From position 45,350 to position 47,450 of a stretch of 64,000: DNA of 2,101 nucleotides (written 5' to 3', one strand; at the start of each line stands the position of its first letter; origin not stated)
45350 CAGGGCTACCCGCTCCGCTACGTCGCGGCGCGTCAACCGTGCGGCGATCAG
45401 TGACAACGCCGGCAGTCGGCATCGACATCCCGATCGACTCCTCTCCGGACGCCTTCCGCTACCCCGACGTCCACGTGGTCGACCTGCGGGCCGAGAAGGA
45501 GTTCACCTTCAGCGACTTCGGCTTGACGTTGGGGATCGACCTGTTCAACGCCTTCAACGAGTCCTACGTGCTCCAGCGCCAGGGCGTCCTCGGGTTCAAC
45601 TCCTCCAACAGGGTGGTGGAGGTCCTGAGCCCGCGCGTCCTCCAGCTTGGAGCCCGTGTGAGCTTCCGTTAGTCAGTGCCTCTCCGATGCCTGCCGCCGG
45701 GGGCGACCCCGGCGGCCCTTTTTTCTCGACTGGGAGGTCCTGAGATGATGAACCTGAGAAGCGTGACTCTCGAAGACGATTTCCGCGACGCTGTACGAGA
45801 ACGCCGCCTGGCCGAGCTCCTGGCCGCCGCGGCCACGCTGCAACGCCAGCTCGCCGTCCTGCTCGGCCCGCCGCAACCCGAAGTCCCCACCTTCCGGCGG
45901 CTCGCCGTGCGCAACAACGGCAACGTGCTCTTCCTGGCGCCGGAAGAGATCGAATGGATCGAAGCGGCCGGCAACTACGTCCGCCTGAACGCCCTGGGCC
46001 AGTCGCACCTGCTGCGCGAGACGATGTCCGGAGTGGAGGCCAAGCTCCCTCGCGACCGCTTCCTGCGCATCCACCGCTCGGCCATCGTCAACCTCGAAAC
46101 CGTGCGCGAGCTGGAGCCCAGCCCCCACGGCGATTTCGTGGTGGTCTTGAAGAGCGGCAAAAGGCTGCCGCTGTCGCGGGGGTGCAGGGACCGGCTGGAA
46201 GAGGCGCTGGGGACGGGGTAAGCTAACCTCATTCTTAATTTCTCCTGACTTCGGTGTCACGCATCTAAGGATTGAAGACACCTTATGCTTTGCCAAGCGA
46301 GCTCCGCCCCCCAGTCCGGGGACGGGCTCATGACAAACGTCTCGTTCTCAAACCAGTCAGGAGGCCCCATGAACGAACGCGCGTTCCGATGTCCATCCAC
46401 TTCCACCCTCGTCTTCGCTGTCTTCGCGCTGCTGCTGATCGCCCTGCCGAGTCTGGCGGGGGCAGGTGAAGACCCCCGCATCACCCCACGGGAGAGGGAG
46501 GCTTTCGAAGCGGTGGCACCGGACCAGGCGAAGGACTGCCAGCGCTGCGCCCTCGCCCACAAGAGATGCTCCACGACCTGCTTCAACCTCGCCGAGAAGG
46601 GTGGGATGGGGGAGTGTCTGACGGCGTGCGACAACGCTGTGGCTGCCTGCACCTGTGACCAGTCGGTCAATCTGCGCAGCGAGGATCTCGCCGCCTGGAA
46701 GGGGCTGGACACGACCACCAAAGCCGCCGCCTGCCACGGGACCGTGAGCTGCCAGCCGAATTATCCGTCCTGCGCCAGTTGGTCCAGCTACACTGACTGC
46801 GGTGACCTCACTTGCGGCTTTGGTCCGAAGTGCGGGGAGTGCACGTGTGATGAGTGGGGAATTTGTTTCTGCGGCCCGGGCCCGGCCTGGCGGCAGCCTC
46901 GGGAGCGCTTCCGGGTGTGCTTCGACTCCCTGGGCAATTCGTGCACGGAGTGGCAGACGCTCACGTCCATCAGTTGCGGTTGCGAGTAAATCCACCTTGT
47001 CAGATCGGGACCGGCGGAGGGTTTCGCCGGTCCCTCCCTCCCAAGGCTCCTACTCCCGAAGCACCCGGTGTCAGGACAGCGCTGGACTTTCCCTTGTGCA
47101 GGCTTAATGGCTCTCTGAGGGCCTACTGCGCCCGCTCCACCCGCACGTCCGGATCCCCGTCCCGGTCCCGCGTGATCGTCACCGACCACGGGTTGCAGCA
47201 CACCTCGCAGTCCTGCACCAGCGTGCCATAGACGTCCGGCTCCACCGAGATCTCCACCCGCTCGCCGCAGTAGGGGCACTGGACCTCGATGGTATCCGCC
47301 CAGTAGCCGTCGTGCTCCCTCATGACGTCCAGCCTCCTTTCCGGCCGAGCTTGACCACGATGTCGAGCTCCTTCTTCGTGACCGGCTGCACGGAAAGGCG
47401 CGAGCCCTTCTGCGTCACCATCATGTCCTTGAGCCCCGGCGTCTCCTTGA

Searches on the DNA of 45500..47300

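Call 39: search_rna_families(source=window, start=45500, end=47300, threshold=evalue, max_evalue=1)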
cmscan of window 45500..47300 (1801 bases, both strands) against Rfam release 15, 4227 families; matches with E-value up to 1: 2.
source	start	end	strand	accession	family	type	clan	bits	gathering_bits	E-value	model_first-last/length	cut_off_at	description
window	46482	46568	-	RF03527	mir-3072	Gene; miRNA;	-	22.7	86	0.97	1-83/83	no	mir-3072 microRNA precursor family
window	47095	47195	-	RF01383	GRIK4_3p_UTR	Gene;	-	19.2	38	0.75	1-94/94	no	GRIK4 3 prime UTR element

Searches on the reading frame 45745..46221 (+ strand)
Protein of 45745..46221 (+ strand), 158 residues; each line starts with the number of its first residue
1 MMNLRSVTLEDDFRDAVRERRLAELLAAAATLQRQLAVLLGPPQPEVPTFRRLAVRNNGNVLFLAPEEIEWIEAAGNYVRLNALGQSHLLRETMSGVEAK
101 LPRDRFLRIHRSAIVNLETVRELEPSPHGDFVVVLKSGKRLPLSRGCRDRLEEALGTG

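Call 4: search_protein_families(library=pfam, proteins=[window:45745-46221:+], max_evalue=1)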
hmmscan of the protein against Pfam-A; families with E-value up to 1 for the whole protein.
window:45745-46221:+ (158 aa): 1 family
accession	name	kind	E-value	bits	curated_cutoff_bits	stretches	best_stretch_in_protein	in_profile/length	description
PF04397.21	LytTR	-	3.3e-24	85.4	22.6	1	61-155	3-97/98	LytTr DNA-binding domain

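Call 29: search_protein_families(library=ncbifam, proteins=[window:45745-46218:+], max_evalue=1)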
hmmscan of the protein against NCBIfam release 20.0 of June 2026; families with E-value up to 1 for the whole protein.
window:45745-46218:+ (158 aa): 3 families
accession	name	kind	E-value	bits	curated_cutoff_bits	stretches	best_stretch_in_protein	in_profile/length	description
NF010684.1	PRK14084.1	equivalog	1e-06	28.7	375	1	54-156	151-253/254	response regulator transcription factor LytR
NF008677.0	PRK11697.1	equivalog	1.1e-06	28.2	246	1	48-156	131-236/238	two-component system response regulator BtsR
NF041300.1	rSAM_mat_DarW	exception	0.031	13.1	650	1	99-139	7-49/415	radical SAM/SPASM peptide maturase DarW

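Call 31: find_homologous_proteins(query=window:45745-46218:+, max_evalue=0.00001)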
Query window:45745-46218:+ (158 aa): 2915 proteins with E <= 0.00001 among 5719 candidates; the best 120 are listed.
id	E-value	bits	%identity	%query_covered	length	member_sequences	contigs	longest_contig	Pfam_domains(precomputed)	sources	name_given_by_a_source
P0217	7.5e-92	323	96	100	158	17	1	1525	PF04397.22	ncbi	-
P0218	2.1e-91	322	96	100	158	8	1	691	PF04397.22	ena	-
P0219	6.0e-91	320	96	100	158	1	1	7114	PF04397.22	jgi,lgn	jgi:two-component system LytT family response regulator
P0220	1.5e-90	319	95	100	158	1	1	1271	PF04397.22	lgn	-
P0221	7.5e-90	317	94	100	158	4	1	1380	PF04397.22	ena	-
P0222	3.9e-89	314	94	100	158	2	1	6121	PF04397.22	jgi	jgi:two-component system, LytTR family, response regulator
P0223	6.1e-79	281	87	99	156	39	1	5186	PF04397.22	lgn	-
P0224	6.6e-79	281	84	100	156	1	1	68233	PF04397.22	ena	-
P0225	4.6e-78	278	83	99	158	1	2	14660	PF04397.22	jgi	jgi:two-component system LytT family response regulator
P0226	9.3e-78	277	85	99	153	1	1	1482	PF04397.22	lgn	-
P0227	9.9e-78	277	84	99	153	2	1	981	PF04397.22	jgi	jgi:two-component system, LytTR family, response regulator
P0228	1.8e-77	277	84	99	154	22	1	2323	PF04397.22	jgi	-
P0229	3.2e-77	276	86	99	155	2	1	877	PF04397.22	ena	-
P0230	4.2e-77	275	85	99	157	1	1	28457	PF04397.22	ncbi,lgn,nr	ncbi:MAG TPA: LytTR family DNA-binding domain-containing protein [Thermoanaerobaculia bacterium]|nr:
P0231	6.3e-77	275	85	99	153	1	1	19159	PF04397.22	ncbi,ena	ncbi:MAG TPA: LytTR family DNA-binding domain-containing protein [Thermoanaerobaculia bacterium]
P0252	2.5e-74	266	82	99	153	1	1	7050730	PF04397.22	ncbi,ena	-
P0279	6.0e-72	259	87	89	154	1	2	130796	PF04397.22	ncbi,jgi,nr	ncbi:MAG: two-component system, LytTR family, response regulator [Acidobacteriota bacterium]|jgi:two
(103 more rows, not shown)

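Call 32: find_encoding_contigs(protein=P0252, flank=6000, max_places=2)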
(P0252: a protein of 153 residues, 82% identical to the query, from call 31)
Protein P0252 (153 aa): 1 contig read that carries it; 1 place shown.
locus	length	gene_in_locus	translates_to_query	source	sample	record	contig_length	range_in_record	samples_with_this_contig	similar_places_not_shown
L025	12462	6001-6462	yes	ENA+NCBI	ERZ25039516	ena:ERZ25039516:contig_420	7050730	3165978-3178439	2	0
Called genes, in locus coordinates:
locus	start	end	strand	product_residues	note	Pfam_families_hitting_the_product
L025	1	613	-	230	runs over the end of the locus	PF00005:ABC_tran, PF13304:AAA_21 (faint)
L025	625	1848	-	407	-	PF25917:BSH_RND (weak), PF25973:BSH_CzcB, PF25954:Beta-barrel_RND_2, PF25967:RND-MFP_C, PF25975:CzcB_C (weak), PF25989:YknX_C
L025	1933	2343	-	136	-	PF01242:PTPS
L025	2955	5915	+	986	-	PF22904:NOMO1-like_2nd (weak), PF13620:CarboxypepD_reg, PF13715:CarbopepD_reg_2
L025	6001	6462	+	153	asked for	PF04397:LytTR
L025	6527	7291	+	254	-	PF00797:Acetyltransf_2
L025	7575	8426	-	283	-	PF08867:FRG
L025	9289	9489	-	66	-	PF14255:Zn_ribbon_21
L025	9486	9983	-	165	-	PF01878:EVE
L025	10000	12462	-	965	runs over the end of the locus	PF00176:SNF2-rel_dom, PF04851:ResIII (weak), PF00271:Helicase_C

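Call 33: find_encoding_contigs(protein=P0224, flank=6000, max_places=2)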
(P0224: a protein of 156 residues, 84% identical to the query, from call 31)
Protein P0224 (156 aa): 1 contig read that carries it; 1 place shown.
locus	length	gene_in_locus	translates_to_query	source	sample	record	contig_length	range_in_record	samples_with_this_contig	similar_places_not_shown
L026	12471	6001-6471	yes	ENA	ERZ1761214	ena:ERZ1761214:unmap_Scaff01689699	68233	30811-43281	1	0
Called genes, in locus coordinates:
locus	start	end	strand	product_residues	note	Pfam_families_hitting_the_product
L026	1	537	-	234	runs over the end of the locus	PF00005:ABC_tran, PF13304:AAA_21 (faint)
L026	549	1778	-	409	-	PF25917:BSH_RND (weak), PF25973:BSH_CzcB, PF25954:Beta-barrel_RND_2, PF25967:RND-MFP_C, PF25989:YknX_C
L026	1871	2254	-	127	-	PF01242:PTPS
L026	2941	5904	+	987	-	PF22904:NOMO1-like_2nd (faint), PF13620:CarboxypepD_reg, PF13715:CarbopepD_reg_2, PF25183:OMP_b-brl_4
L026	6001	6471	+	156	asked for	PF04397:LytTR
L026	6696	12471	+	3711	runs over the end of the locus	PF00668:Condensation, PF00501:AMP-binding, PF13193:AMP-binding_C, PF00550:PP-binding, PF00668:Condensation, PF00501:AMP-binding, PF13193:AMP-binding_C, PF00550:PP-binding, +4 more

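Call 34: find_encoding_contigs(protein=P0279, flank=6000, max_places=2)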
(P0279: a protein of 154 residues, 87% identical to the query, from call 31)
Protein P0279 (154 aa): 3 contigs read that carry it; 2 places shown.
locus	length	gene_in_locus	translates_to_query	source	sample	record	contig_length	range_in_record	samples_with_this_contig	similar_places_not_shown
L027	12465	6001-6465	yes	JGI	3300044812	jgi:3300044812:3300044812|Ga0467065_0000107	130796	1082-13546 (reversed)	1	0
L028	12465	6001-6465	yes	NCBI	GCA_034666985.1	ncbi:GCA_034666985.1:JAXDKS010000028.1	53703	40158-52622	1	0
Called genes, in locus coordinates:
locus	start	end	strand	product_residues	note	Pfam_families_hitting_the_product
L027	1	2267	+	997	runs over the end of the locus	PF13620:CarboxypepD_reg, PF13715:CarbopepD_reg_2 (weak), PF25183:OMP_b-brl_4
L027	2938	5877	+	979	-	PF13620:CarboxypepD_reg, PF13715:CarbopepD_reg_2 (weak)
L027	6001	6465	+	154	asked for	PF04397:LytTR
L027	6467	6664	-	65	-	PF14255:Zn_ribbon_21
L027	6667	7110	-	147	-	PF01878:EVE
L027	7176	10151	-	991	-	PF00176:SNF2-rel_dom, PF04851:ResIII (weak), PF00271:Helicase_C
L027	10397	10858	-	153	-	-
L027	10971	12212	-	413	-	-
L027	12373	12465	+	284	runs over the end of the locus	PF02661:Fic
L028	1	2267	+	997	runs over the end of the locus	PF13620:CarboxypepD_reg, PF13715:CarbopepD_reg_2 (weak), PF25183:OMP_b-brl_4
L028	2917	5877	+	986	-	PF13620:CarboxypepD_reg, PF13715:CarbopepD_reg_2 (weak)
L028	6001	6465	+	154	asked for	PF04397:LytTR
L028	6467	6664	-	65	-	PF14255:Zn_ribbon_21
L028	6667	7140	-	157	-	PF01878:EVE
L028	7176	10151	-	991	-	PF00176:SNF2-rel_dom, PF04851:ResIII (weak), PF00271:Helicase_C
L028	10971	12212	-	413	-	-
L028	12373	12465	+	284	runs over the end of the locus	PF02661:Fic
